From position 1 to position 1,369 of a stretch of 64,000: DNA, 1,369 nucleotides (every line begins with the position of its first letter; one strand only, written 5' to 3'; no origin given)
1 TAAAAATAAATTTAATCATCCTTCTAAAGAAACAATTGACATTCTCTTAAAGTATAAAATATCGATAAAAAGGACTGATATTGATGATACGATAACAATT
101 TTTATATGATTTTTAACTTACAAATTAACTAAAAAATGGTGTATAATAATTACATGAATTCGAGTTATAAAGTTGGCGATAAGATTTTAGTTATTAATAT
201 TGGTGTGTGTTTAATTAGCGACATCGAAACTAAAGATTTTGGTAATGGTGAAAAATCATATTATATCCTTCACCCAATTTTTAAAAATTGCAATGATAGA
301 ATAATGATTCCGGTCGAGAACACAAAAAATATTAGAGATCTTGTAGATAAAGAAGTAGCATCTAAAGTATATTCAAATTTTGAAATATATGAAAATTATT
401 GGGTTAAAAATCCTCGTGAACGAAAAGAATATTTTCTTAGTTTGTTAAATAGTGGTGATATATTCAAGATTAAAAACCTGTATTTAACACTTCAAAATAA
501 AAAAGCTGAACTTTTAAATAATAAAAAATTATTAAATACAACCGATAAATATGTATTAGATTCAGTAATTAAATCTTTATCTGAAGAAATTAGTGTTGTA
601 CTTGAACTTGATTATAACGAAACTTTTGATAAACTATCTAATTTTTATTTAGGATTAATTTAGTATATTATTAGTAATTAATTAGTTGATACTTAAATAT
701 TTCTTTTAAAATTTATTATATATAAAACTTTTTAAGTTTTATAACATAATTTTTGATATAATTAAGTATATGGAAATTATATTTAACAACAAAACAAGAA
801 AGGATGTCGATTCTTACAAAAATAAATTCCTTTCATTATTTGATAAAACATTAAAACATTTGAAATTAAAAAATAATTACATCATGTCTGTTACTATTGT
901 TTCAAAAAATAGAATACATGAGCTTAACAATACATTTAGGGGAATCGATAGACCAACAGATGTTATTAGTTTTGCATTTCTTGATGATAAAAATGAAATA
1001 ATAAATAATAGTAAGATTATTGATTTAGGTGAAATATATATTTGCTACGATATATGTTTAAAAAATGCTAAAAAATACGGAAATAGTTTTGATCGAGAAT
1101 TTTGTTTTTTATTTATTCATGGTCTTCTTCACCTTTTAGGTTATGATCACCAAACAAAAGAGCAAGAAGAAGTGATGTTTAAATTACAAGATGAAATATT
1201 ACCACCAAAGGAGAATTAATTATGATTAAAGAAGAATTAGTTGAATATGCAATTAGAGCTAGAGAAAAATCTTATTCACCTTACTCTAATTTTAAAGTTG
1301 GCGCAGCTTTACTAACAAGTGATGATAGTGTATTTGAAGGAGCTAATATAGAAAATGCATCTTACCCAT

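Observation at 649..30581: Six intergenic arrays of the hexamer TTAGTA phased at exactly 11 bp, each co-oriented with the adjacent transcription unit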

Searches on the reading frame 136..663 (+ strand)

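Call 10: search_protein_families(library=ncbifam, proteins=[window:136-663:+])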
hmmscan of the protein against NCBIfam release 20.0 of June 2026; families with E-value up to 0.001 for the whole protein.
window:136-663:+ (175 aa): 0 families

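Call 47: search_protein_families(library=pfam, proteins=[window:136-663:+], max_evalue=0.01)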
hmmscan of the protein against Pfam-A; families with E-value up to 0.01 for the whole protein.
window:136-663:+ (175 aa): 2 families
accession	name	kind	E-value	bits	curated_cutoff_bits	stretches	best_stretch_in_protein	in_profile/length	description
PF02559.22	CarD_TRCF_RID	-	4.8e-11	43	23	1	11-69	1-56/57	CarD-like/TRCF RID domain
PF21095.3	CarD_C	-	0.00018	21.9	23.1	1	91-165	15-84/87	CarD, C-terminal domain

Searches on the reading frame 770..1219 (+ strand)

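Call 10: search_protein_families(library=ncbifam, proteins=[window:770-1219:+])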
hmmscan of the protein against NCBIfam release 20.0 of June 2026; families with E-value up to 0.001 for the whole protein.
window:770-1219:+ (149 aa): 2 families
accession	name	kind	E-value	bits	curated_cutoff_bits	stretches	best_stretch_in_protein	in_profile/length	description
TIGR00043.2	TIGR00043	equivalog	2.1e-42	144.2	45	1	7-144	3-139/146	rRNA maturation RNase YbeY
NF010570.0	PRK13963.1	equivalog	3.2e-14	52.9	274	1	38-143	151-250/261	rRNA maturation RNase YbeY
